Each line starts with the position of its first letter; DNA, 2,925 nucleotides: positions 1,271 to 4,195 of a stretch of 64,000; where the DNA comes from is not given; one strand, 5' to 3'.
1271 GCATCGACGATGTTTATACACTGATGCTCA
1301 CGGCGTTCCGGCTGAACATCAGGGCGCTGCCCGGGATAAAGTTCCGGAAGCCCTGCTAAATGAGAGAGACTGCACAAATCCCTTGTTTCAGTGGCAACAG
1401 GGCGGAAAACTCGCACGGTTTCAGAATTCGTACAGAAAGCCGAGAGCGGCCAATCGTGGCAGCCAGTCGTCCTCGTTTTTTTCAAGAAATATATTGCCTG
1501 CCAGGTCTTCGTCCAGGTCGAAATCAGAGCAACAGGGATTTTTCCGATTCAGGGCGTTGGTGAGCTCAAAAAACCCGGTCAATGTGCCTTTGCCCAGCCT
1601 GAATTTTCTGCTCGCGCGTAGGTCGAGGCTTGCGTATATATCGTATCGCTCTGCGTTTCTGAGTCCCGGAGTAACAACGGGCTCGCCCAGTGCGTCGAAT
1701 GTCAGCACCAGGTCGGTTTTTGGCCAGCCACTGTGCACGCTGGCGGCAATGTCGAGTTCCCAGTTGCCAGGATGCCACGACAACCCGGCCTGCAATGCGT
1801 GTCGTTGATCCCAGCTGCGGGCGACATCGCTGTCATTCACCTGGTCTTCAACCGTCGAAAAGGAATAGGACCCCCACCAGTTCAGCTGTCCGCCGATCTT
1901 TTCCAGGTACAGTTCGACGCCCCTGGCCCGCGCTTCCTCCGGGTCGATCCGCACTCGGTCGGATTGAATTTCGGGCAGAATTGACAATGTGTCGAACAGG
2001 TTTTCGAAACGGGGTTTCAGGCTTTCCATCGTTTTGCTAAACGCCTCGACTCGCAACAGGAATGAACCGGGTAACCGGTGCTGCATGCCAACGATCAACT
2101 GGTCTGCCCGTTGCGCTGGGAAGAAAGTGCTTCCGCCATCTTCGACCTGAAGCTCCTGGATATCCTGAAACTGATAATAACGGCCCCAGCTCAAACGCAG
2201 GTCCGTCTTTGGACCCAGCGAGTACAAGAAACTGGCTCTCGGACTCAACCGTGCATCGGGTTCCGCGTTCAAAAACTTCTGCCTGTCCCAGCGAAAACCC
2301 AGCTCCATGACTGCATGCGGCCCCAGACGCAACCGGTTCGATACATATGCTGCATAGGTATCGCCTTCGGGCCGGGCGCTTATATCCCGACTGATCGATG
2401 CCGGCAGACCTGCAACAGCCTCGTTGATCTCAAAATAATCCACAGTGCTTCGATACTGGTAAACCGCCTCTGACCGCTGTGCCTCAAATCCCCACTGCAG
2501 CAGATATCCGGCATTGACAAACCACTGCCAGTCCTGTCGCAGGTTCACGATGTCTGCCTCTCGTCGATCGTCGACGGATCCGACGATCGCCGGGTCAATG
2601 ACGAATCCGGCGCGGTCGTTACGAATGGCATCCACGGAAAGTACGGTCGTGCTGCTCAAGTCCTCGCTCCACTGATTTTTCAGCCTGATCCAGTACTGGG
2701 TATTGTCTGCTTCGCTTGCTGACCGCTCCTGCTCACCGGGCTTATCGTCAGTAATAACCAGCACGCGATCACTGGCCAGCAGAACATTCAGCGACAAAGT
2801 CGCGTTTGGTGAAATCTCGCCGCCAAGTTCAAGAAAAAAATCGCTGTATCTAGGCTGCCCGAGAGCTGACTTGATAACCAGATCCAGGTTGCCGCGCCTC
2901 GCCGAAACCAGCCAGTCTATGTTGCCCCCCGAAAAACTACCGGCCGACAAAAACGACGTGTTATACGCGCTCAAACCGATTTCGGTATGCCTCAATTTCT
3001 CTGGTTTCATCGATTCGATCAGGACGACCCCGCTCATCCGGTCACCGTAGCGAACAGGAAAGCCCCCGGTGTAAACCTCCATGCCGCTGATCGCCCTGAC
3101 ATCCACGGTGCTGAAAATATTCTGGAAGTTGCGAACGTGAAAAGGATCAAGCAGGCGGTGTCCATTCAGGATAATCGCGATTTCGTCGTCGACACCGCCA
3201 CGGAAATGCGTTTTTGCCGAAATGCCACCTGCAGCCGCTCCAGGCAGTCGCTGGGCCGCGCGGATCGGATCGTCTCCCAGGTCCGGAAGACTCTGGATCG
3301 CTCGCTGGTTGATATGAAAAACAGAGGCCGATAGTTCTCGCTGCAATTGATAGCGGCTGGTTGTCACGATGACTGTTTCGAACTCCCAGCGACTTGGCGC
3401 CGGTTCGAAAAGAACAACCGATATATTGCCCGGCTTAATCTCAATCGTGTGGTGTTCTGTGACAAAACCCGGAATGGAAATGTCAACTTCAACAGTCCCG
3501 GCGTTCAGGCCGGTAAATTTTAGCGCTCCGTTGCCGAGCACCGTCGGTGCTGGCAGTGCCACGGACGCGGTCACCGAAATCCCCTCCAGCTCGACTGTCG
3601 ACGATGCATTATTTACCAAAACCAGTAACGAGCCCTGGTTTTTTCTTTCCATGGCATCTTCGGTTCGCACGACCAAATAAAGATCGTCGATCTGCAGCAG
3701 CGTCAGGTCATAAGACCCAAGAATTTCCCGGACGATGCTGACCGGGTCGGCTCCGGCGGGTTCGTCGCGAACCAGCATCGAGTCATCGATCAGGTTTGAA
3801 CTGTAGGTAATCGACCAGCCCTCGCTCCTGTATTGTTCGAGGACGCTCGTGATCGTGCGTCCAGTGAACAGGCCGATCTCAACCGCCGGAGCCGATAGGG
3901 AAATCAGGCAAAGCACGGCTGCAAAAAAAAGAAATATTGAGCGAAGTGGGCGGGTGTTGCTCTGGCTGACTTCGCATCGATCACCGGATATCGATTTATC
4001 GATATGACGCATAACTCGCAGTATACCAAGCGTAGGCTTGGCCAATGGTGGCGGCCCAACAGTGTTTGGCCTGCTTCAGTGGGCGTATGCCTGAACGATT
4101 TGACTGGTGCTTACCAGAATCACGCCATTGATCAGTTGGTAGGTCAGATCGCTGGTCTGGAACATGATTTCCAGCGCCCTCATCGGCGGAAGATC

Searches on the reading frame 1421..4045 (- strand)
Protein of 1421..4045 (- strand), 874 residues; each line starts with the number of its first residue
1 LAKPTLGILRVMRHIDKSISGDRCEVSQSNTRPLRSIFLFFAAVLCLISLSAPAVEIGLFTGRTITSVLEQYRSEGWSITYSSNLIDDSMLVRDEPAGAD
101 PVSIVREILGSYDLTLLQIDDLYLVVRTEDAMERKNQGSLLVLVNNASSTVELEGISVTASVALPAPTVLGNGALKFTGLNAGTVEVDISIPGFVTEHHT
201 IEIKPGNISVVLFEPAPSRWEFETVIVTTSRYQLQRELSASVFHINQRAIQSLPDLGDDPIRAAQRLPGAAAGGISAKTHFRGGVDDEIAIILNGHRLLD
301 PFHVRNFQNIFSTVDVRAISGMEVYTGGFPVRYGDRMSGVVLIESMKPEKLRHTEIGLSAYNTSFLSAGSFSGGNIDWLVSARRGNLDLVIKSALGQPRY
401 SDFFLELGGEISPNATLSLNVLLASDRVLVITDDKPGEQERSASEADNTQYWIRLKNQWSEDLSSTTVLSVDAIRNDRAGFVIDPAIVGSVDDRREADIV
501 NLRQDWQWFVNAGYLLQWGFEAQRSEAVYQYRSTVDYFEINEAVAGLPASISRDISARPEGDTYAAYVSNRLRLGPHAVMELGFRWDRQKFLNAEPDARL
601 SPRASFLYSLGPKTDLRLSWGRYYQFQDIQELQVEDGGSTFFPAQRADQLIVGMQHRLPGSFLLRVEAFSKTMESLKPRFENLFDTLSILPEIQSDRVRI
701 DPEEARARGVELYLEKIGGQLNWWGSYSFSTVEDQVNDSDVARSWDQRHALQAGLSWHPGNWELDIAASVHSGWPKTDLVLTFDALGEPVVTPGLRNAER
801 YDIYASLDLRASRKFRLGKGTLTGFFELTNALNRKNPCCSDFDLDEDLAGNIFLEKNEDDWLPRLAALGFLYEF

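Call 70: search_protein_families(library=pfam, proteins=[window:1421-4045:-], max_evalue=0.00001)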
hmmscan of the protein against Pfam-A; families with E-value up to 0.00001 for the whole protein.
window:1421-4045:- (874 aa): 2 families
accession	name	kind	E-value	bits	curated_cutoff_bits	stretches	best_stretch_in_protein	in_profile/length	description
PF00593.30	TonB_dep_Rec_b-barrel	-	2e-21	77.8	27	1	434-822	46-429/436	TonB dependent receptor-like, beta-barrel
PF07715.20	Plug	-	1.6e-06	29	23.9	1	236-339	3-105/107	TonB-dependent Receptor Plug Domain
